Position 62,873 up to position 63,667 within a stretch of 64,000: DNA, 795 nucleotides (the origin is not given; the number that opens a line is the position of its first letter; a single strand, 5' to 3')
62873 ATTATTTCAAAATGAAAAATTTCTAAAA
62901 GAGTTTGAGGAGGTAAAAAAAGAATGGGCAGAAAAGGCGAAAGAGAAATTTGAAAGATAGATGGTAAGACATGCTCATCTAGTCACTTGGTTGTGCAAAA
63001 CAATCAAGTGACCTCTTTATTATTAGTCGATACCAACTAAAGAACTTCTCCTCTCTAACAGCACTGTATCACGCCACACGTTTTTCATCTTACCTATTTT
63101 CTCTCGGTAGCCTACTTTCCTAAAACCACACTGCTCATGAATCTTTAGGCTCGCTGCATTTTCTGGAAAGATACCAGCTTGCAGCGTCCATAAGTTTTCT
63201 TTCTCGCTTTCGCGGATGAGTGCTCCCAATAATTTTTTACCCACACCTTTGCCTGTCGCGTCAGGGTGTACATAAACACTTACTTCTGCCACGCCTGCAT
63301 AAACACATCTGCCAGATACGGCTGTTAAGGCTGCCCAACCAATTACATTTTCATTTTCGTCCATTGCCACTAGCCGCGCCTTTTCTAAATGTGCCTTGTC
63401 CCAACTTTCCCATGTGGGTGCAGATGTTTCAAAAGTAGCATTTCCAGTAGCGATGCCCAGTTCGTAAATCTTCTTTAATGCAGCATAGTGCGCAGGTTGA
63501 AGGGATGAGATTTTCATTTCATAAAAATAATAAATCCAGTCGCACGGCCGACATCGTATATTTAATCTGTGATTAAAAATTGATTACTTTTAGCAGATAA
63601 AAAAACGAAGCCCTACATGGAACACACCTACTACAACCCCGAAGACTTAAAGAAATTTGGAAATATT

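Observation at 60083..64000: Organoarsenical (arsenosugar-type) biosynthetic locus rather than a plain ars resistance operon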

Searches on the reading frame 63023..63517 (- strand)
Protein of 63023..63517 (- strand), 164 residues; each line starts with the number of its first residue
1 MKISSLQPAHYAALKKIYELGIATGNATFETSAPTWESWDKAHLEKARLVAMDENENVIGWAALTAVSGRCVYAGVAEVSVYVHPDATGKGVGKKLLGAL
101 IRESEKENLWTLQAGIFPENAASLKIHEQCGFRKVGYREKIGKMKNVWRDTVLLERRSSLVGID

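Call 3: search_protein_families(library=ncbifam, proteins=[window:63023-63517:-], max_evalue=0.001)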
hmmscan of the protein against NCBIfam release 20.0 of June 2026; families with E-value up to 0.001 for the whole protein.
window:63023-63517:- (164 aa): 10 families
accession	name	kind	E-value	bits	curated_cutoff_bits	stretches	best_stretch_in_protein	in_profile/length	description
NF040503.1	resist_ArsN1a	equivalog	1.5e-40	138.6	170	1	11-156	9-157/159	arsinothricin resistance N-acetyltransferase ArsN1 family A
NF040504.1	resist_ArsN1b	equivalog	3.9e-22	78.7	210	1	5-151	3-152/159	arsinothricin resistance N-acetyltransferase ArsN1 family B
NF040502.1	PPT_acetyltrans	equivalog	5.7e-10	39.2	300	1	9-159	16-169/183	phosphinothricin N-acetyltransferase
TIGR01575.1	rimI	equivalog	2.2e-08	34.3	86.4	1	27-140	11-120/132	ribosomal protein S18-alanine N-acetyltransferase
NF007025.1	PRK09491.1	equivalog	2.9e-07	30.5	173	1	54-140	46-127/145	ribosomal protein S18-alanine N-acetyltransferase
TIGR03585.1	PseH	equivalog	5.7e-06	26.5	93.1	1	52-142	56-144/156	UDP-4-amino-4,6-dideoxy-N-acetyl-beta-L-altrosamine N-acetyltransferase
NF005840.0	PRK07757.1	equivalog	1.4e-05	25.1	154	1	50-151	45-134/153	N-acetyltransferase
NF008072.0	PRK10809.1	equivalog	4.1e-05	23.4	190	1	52-154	81-183/194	ribosomal protein S5-alanine N-acetyltransferase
TIGR03448.1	mycothiol_MshD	equivalog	0.00019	20.9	163.1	1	45-111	44-108/294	mycothiol synthase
TIGR02406.1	ectoine_EctA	equivalog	0.00022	21.3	120.6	1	81-130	72-121/157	diaminobutyrate acetyltransferase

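Call 4: search_protein_families(library=pfam, proteins=[window:63023-63517:-], max_evalue=0.001)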
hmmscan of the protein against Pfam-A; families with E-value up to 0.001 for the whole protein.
window:63023-63517:- (164 aa): 5 families
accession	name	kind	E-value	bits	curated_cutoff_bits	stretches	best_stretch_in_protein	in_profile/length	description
PF00583.31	Acetyltransf_1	-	4.7e-14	53.1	20.7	1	36-132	24-116/116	Acetyltransferase (GNAT) family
PF13420.13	Acetyltransf_4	-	8.2e-12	45.8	24.3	1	12-152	10-154/155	Acetyltransferase (GNAT) domain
PF13302.13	Acetyltransf_3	-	4.9e-10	40.7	25.4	1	39-133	45-138/138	Acetyltransferase (GNAT) domain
PF13508.13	Acetyltransf_7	-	7.1e-10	39.6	27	1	49-133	5-83/84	Acetyltransferase (GNAT) domain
PF13673.13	Acetyltransf_10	-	1.6e-06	28.5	23.6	1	25-138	9-113/128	Acetyltransferase (GNAT) domain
